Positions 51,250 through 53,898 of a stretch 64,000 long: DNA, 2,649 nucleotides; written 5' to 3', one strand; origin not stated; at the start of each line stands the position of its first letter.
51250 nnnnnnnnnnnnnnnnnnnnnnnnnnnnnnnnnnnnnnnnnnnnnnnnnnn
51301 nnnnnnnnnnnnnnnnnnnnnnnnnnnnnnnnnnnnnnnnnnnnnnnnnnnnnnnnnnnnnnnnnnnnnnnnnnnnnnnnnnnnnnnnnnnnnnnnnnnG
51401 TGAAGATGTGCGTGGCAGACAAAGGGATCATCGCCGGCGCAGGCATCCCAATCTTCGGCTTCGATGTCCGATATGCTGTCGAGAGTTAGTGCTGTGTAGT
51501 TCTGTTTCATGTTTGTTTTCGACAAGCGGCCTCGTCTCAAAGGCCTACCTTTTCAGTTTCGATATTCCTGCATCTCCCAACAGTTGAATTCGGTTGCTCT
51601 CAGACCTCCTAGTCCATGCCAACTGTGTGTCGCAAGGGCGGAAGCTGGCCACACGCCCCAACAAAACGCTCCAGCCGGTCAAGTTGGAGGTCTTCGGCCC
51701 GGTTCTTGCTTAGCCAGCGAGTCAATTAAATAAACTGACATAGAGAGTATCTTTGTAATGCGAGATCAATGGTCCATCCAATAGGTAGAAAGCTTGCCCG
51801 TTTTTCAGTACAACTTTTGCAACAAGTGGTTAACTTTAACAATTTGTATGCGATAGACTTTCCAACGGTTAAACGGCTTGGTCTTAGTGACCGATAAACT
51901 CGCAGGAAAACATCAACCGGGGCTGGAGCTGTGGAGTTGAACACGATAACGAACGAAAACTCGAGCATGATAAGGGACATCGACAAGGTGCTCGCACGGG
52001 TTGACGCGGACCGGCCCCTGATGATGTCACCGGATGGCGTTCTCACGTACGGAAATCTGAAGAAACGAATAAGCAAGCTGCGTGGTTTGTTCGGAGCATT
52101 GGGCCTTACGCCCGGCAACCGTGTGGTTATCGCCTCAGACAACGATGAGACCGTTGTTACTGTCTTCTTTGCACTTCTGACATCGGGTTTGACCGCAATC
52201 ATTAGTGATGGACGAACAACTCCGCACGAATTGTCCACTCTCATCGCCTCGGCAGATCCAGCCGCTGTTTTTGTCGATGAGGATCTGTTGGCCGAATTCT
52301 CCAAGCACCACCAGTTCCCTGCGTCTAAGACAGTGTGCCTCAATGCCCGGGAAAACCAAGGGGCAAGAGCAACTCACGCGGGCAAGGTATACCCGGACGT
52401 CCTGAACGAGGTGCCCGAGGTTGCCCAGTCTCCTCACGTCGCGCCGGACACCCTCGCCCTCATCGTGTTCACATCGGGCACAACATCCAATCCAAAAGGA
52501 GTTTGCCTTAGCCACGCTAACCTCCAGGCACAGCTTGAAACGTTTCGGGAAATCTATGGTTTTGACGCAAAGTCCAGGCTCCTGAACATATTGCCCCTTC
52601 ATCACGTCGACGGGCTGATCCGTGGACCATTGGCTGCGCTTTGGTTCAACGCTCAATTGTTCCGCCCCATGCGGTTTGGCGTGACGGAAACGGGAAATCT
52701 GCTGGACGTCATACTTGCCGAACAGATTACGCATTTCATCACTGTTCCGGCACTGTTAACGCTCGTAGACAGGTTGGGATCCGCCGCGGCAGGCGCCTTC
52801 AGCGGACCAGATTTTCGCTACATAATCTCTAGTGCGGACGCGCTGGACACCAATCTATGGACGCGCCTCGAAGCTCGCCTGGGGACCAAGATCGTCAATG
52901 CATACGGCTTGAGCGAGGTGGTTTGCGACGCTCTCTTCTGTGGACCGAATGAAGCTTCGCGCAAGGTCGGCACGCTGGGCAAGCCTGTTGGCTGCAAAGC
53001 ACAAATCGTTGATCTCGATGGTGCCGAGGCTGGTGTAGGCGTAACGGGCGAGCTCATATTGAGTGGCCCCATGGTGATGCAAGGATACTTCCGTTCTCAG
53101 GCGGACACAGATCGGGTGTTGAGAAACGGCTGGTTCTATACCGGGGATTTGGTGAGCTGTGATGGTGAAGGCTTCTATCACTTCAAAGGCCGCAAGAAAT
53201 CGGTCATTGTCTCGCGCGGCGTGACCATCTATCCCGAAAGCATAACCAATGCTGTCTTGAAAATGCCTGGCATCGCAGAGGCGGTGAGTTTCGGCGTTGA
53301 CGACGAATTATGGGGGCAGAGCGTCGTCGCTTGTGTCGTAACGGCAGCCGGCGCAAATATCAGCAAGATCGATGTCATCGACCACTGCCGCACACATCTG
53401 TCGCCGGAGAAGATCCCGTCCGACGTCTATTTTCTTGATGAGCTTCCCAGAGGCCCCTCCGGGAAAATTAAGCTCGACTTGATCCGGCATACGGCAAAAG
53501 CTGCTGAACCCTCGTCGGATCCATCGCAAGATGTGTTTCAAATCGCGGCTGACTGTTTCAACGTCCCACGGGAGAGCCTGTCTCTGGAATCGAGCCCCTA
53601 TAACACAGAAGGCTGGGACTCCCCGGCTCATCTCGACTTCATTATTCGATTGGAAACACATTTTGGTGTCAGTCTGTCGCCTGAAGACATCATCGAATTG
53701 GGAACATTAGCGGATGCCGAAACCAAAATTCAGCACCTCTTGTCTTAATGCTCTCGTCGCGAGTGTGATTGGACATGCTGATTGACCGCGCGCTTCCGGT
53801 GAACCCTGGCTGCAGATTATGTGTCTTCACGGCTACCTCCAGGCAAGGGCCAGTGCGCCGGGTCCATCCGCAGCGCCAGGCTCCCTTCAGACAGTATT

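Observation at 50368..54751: FemAB-like transferase, adenylation-ACP fusion and stand-alone thioesterase embedded in an XrtD exosortase / polysaccharide locus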

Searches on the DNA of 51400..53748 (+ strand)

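Call 74: search_rna_families(source=window, start=51400, end=52100, threshold=evalue, max_evalue=1)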
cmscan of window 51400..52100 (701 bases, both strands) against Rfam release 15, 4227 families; matches with E-value up to 1: 0.
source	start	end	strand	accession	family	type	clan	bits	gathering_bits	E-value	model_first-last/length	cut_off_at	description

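Call 76: search_rna_families(sources=[L002, L005, L009, L021, L068, L070, L071], threshold=gathering)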
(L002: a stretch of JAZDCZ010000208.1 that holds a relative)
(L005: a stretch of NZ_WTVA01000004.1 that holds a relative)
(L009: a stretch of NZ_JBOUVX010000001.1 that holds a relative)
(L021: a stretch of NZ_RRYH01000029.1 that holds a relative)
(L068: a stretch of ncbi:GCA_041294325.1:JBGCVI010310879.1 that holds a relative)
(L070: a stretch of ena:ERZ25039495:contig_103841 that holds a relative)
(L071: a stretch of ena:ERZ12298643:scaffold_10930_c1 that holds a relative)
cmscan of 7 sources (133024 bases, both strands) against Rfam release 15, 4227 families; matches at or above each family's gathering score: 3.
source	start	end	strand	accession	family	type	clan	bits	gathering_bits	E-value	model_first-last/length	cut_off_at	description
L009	13430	13512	+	RF03078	chrB-a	Cis-reg;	-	65.4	43.9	2e-08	1-80/80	no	chrB-a RNA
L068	18514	18630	+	RF00504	Glycine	Cis-reg; riboswitch;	CL00125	61.4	32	5.8e-10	1-94/94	no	Glycine riboswitch aptamer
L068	18634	18750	+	RF00504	Glycine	Cis-reg; riboswitch;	CL00125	38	32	0.00086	9-86/94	no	Glycine riboswitch aptamer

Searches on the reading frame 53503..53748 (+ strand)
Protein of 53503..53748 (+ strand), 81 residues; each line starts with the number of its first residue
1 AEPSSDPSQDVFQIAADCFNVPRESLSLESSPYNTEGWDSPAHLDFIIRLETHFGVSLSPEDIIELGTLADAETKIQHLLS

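Call 47: search_protein_families(library=ncbifam, proteins=[window:53503-53748:+], max_evalue=10)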
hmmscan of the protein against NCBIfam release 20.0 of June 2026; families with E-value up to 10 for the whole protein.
window:53503-53748:+ (81 aa): 12 families
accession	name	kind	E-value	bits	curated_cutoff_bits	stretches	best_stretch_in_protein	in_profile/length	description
NF002148.0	PRK00982.1-2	subfamily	2.1e-05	24.3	71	1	9-77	7-75/79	acyl carrier protein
NF003757.0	PRK05350.1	equivalog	0.00013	22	65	1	10-80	10-80/83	acyl carrier protein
NF004533.0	PRK05883.1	equivalog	0.0017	18.1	72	1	8-77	25-94/100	acyl carrier protein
NF002150.0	PRK00982.1-4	subfamily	0.0029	17.8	66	1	10-72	9-71/80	acyl carrier protein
NF005079.0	PRK06508.1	equivalog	0.0038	17.6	83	1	10-61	7-58/93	acyl carrier protein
NF006031.0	PRK08172.1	equivalog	0.0088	16.7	76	1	38-74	36-72/82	acyl carrier protein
NF040636.1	AcpM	exception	0.023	14.7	146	1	35-79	34-78/93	meromycolate extension acyl carrier protein AcpM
NF009104.0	PRK12449.1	equivalog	0.026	14.5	70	1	37-71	36-70/80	acyl carrier protein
NF002151.0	PRK00982.1-5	equivalog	0.037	14.2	92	1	5-74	2-71/78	acyl carrier protein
NF002149.0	PRK00982.1-3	equivalog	0.059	13.3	106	1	9-72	6-69/78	acyl carrier protein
NF002147.0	PRK00982.1-1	equivalog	0.072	12.9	84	1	13-78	14-79/83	acyl carrier protein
TIGR00517.1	acyl_carrier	equivalog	0.14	12.1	70.45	1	9-73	6-70/77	acyl carrier protein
